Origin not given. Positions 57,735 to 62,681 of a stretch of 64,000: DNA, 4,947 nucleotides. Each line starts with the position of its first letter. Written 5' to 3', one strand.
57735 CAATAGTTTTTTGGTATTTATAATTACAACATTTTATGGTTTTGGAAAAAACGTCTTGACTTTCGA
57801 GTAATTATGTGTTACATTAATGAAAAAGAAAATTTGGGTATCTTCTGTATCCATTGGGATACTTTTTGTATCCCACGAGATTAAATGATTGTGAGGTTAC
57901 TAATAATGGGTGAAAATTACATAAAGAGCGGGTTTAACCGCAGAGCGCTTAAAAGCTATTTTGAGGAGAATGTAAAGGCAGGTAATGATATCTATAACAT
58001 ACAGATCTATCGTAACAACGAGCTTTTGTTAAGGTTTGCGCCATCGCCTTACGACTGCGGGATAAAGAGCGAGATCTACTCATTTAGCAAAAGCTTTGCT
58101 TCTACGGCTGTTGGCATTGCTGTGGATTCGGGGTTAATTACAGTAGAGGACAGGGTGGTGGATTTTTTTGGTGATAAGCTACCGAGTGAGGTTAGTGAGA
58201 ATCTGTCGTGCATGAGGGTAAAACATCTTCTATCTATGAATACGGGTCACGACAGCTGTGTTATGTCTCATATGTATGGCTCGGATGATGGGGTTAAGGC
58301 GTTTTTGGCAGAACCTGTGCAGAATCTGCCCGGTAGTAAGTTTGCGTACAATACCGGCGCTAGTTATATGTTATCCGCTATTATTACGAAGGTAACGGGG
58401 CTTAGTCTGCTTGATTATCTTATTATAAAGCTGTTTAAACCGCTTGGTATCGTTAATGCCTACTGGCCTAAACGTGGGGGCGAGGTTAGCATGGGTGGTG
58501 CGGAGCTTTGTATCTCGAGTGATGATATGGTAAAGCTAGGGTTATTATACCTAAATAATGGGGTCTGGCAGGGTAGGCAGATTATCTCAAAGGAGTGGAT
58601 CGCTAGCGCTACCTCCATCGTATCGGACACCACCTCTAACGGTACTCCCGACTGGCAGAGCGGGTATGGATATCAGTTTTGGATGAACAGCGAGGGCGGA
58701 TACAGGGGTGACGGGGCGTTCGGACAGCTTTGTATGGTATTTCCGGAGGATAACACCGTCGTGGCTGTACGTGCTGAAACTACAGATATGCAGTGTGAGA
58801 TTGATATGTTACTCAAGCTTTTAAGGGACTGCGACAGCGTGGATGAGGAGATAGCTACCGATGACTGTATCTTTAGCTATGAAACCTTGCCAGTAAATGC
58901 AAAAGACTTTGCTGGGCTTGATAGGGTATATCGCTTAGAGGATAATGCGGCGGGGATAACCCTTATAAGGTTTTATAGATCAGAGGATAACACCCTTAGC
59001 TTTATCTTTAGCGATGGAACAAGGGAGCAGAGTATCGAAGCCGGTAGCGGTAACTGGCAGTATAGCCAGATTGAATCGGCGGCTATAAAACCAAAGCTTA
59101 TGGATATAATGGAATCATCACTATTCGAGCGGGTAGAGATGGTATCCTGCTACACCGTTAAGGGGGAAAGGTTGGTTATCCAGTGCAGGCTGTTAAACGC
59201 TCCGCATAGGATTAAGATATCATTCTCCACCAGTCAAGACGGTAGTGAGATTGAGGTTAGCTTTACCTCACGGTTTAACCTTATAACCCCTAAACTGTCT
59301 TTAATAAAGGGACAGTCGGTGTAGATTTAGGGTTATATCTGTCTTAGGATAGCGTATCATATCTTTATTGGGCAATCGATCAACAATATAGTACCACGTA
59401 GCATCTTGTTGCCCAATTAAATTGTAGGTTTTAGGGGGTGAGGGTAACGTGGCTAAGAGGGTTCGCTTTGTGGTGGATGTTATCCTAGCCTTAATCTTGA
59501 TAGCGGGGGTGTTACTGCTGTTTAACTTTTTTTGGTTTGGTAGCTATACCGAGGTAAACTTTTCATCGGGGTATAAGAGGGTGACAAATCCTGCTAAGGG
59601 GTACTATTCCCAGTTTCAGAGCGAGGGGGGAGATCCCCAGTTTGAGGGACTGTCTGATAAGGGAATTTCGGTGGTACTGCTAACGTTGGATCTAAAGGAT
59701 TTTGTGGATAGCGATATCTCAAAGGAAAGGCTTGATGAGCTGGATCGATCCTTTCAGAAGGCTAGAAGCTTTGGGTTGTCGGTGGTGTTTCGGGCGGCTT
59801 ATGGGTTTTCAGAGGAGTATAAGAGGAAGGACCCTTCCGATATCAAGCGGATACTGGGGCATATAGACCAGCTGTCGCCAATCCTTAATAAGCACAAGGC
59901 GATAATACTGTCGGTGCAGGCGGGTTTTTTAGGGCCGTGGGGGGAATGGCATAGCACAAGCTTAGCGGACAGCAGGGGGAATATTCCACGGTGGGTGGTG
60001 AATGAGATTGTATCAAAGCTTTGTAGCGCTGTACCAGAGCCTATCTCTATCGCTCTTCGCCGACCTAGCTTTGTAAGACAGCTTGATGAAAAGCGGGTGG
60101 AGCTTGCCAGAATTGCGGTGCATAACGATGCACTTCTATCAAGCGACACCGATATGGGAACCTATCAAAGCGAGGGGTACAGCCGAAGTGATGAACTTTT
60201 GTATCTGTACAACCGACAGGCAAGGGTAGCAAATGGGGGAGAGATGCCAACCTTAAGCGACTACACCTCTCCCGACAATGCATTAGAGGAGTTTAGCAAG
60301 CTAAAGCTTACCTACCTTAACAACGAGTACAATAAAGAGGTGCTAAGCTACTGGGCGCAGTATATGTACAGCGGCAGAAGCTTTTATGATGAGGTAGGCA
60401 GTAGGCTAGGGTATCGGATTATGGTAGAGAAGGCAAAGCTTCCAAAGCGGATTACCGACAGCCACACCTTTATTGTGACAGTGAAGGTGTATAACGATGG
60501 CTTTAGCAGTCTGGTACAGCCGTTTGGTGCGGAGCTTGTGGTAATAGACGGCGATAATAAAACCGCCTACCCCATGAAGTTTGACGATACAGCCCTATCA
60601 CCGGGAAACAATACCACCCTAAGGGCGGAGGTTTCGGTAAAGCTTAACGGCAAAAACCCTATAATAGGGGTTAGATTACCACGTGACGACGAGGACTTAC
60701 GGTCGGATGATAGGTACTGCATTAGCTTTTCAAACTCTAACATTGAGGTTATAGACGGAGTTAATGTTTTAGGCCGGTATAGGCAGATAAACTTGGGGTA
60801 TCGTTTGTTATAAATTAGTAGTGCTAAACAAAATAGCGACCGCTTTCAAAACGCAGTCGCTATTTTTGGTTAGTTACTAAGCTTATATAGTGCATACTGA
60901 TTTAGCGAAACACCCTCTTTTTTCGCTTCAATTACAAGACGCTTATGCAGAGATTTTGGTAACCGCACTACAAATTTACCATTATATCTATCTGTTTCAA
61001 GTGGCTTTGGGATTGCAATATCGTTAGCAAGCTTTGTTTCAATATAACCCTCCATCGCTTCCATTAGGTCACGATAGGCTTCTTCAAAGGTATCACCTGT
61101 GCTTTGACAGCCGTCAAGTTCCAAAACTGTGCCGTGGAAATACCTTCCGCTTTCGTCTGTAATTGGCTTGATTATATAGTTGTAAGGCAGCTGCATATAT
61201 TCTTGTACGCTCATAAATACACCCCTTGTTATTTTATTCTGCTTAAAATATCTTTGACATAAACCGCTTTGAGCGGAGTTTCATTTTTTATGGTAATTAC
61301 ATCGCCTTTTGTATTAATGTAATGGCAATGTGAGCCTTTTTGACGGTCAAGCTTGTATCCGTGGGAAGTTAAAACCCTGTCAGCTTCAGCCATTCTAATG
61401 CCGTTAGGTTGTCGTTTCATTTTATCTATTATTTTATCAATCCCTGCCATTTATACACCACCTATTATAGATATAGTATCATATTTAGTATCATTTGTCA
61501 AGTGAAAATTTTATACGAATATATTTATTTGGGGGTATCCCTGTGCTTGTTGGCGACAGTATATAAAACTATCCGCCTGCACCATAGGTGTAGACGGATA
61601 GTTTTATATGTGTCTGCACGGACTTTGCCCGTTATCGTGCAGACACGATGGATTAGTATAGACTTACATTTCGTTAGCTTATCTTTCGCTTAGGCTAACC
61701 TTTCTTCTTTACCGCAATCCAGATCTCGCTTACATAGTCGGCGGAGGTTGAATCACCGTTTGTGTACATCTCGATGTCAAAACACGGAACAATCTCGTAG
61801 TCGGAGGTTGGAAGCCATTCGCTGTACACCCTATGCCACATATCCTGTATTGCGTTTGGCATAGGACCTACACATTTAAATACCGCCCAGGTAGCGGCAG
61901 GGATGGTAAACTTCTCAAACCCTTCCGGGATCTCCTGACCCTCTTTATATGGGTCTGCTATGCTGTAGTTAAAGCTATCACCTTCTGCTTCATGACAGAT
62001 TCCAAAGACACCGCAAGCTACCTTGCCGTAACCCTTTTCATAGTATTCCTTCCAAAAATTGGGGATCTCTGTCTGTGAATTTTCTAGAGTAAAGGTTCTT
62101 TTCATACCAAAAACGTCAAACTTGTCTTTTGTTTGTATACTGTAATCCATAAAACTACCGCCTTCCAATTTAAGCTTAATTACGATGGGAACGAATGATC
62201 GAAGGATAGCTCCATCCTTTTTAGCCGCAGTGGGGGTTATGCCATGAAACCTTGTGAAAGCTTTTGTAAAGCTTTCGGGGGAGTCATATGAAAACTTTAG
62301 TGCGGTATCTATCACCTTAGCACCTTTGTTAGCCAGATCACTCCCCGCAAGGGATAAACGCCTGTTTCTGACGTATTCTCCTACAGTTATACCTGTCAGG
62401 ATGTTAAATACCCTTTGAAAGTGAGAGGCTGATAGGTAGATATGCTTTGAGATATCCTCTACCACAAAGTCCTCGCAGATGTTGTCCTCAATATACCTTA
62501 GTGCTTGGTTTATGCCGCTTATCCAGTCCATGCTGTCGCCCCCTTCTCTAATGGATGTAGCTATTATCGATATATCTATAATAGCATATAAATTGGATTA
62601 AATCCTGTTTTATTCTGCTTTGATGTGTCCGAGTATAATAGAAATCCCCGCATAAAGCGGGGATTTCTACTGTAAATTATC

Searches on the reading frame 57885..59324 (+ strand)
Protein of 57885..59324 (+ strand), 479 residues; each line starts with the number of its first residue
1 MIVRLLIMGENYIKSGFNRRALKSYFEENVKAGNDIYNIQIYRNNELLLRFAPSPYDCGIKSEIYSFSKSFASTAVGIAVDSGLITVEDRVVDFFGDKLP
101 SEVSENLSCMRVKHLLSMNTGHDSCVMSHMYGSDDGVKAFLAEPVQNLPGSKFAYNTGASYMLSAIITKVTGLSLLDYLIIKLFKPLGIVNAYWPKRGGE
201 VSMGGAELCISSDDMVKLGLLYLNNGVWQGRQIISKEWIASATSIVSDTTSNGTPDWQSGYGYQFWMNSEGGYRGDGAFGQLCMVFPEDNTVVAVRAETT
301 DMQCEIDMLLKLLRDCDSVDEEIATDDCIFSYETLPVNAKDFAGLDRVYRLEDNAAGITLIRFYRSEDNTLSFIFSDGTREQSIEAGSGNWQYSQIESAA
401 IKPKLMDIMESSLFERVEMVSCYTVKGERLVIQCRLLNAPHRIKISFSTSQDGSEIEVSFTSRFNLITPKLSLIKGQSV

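Call 76: search_protein_families(library=pfam, proteins=[window:57885-59324:+], max_evalue=0.00001)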
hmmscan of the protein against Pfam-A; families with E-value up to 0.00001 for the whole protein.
window:57885-59324:+ (479 aa): 1 family
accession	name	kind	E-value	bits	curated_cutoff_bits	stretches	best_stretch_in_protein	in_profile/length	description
PF00144.29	Beta-lactamase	-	2e-24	86.8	27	1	62-295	50-306/329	Beta-lactamase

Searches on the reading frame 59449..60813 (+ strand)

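Call 76: search_protein_families(library=pfam, proteins=[window:59449-60813:+], max_evalue=0.00001)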
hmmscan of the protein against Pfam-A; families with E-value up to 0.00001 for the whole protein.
window:59449-60813:+ (454 aa): 2 families
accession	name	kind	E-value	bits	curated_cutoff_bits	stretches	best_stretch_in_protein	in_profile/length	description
PF16116.10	DUF4832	-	1.8e-44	152.6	29.2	1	221-429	1-216/216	Domain of unknown function (DUF4832)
PF16173.10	DUF4874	-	9.9e-35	120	30.1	1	47-207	1-158/159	Domain of unknown function (DUF4874)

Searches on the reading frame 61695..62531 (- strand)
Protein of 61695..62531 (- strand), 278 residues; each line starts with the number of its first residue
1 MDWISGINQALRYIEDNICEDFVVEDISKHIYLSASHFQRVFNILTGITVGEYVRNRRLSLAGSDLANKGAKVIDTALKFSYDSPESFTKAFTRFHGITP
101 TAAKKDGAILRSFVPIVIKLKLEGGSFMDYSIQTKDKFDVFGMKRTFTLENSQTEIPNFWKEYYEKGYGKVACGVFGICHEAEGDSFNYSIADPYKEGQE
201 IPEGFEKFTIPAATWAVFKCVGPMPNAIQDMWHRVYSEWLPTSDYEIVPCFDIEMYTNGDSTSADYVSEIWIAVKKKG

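Call 76: search_protein_families(library=pfam, proteins=[window:61695-62531:-], max_evalue=0.00001)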
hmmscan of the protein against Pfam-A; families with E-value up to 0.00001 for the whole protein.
window:61695-62531:- (278 aa): 4 families
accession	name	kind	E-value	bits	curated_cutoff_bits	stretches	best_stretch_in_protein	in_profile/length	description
PF14526.11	Cass2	-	3.9e-31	108.7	27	1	132-274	2-150/150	Integron-associated effector binding protein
PF06445.20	GyrI-like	-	2.4e-23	83.6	26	1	128-275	1-155/155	GyrI-like small molecule binding domain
PF12833.13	HTH_18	-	2e-16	60.5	33.6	1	28-104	2-78/80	Helix-turn-helix domain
PF00165.29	HTH_AraC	-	1.7e-09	38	26.6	0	14-54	1-41/42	Bacterial regulatory helix-turn-helix proteins, AraC family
